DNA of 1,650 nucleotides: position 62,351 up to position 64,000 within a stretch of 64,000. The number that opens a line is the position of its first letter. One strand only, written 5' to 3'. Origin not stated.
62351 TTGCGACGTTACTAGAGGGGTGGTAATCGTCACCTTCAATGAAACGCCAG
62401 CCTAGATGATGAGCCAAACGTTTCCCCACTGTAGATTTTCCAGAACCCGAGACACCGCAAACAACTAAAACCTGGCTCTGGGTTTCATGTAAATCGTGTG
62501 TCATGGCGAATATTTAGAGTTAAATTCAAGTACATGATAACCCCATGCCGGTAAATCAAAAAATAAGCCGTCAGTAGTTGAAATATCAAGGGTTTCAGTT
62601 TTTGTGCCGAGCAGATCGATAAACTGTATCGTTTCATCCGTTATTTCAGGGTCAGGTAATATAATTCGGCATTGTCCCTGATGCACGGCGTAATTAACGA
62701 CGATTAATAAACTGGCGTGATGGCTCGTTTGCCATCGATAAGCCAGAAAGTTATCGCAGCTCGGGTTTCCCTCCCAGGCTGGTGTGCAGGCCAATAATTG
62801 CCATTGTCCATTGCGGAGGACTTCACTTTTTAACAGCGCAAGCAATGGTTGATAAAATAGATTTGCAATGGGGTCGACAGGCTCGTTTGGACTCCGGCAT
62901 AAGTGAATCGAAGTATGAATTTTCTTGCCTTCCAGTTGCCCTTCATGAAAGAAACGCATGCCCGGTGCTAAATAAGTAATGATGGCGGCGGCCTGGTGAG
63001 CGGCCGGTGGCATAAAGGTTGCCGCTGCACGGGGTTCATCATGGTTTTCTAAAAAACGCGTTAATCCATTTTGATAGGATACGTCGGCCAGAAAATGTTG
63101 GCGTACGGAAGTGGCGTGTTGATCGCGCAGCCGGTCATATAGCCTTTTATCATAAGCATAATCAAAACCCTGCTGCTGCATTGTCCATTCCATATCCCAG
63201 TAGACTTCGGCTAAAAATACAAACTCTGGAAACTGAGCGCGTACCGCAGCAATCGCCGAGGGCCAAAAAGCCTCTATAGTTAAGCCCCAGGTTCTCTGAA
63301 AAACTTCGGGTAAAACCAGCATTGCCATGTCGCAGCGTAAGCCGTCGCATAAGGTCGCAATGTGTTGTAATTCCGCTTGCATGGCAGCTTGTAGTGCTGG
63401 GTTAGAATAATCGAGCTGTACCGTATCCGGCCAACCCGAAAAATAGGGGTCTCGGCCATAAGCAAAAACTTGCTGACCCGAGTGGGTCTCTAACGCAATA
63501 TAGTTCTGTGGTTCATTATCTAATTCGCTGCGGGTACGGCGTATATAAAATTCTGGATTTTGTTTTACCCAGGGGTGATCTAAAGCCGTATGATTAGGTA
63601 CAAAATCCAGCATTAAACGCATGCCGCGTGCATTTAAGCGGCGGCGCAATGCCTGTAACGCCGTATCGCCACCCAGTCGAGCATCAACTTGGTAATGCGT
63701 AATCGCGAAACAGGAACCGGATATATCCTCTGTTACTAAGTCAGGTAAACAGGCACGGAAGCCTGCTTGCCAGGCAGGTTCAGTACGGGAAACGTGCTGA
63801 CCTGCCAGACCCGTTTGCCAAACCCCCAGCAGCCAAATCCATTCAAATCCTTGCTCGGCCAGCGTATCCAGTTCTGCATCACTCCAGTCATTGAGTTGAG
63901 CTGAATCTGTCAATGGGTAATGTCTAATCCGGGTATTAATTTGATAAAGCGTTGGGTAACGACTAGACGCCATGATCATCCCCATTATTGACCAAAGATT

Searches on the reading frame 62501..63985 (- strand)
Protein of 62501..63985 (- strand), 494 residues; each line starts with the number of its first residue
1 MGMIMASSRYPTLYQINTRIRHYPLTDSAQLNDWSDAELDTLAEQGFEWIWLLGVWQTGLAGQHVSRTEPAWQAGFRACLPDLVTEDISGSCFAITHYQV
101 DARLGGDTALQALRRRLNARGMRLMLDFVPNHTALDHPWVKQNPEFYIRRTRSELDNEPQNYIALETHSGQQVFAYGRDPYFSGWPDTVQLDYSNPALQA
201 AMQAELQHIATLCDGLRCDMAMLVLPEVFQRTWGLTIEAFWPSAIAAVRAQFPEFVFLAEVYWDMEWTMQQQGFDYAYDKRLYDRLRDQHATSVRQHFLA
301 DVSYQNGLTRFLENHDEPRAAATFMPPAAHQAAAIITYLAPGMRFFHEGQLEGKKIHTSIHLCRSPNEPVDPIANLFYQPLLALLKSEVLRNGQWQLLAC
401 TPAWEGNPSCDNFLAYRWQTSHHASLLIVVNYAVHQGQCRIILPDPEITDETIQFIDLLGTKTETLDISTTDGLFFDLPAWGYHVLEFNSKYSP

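Call 63: search_protein_families(library=pfam, proteins=[window:62501-63985:-], max_evalue=0.00001)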
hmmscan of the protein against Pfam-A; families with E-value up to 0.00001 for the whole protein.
window:62501-63985:- (494 aa): 1 family
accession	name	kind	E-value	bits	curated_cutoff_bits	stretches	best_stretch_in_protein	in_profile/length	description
PF00128.31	Alpha-amylase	-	5.7e-15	55.9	22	1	97-350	56-352/446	Alpha amylase, catalytic domain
